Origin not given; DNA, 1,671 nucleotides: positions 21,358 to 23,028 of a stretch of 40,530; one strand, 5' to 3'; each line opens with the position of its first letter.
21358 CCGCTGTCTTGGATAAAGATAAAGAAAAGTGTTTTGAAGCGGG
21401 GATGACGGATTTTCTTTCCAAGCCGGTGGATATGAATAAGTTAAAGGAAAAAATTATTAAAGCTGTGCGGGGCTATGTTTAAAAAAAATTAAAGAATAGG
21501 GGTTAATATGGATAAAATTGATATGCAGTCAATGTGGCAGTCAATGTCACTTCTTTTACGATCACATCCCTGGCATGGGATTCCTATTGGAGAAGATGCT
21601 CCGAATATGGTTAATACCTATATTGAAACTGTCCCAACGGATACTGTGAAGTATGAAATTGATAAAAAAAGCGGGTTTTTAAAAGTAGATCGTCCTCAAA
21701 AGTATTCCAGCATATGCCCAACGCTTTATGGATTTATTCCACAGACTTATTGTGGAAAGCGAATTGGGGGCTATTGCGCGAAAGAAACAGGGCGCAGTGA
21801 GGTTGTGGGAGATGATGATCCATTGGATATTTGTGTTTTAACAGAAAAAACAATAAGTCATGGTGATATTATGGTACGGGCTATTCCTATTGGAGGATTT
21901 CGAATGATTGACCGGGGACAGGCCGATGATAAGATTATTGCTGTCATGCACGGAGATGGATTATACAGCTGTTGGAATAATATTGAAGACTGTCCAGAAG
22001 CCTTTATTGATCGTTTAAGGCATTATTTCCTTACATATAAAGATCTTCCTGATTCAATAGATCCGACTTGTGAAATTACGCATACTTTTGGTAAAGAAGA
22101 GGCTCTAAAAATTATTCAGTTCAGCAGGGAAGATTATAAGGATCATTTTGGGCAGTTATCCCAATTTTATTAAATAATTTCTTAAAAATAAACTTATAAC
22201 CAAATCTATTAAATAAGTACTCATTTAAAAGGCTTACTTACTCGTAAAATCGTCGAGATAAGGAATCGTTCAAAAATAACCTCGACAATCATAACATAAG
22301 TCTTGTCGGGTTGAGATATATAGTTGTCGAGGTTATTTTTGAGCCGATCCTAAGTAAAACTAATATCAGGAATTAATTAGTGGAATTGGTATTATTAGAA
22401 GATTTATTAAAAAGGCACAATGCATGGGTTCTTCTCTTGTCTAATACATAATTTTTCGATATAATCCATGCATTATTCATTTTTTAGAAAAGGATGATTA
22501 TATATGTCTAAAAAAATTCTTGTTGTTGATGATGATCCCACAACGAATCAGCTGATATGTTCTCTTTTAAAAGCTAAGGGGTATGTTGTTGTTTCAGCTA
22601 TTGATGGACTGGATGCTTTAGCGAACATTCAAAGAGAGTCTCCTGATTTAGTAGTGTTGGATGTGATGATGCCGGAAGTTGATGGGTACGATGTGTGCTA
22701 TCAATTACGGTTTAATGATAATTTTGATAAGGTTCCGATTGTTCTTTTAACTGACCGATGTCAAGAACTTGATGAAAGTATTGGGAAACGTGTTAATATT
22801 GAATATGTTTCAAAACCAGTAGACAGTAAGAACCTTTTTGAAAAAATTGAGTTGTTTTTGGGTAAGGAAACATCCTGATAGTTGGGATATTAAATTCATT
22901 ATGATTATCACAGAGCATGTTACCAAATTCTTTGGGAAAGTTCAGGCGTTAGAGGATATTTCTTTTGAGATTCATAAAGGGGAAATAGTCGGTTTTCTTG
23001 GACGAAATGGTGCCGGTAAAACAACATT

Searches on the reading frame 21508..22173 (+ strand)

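Call 13: search_protein_families(library=pfam, proteins=[window:21508-22173:+])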
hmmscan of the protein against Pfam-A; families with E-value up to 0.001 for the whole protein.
window:21508-22173:+ (221 aa): 1 family
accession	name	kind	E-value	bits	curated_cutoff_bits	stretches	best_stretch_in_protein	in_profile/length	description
PF00719.24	Pyrophosphatase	-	1.4e-42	145.6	23.5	1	38-211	2-153/153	Inorganic pyrophosphatase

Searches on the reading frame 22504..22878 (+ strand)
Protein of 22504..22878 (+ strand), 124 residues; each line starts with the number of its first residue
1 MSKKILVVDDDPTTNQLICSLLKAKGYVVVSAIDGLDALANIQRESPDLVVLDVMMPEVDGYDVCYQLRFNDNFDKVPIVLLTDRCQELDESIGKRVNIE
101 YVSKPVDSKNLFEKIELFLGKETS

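Call 13: search_protein_families(library=pfam, proteins=[window:22504-22878:+])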
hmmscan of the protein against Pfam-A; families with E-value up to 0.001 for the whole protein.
window:22504-22878:+ (124 aa): 1 family
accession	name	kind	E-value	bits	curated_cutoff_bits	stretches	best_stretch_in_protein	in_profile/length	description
PF00072.30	Response_reg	-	8.3e-23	81.1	30.2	1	5-116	1-111/111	Response regulator receiver domain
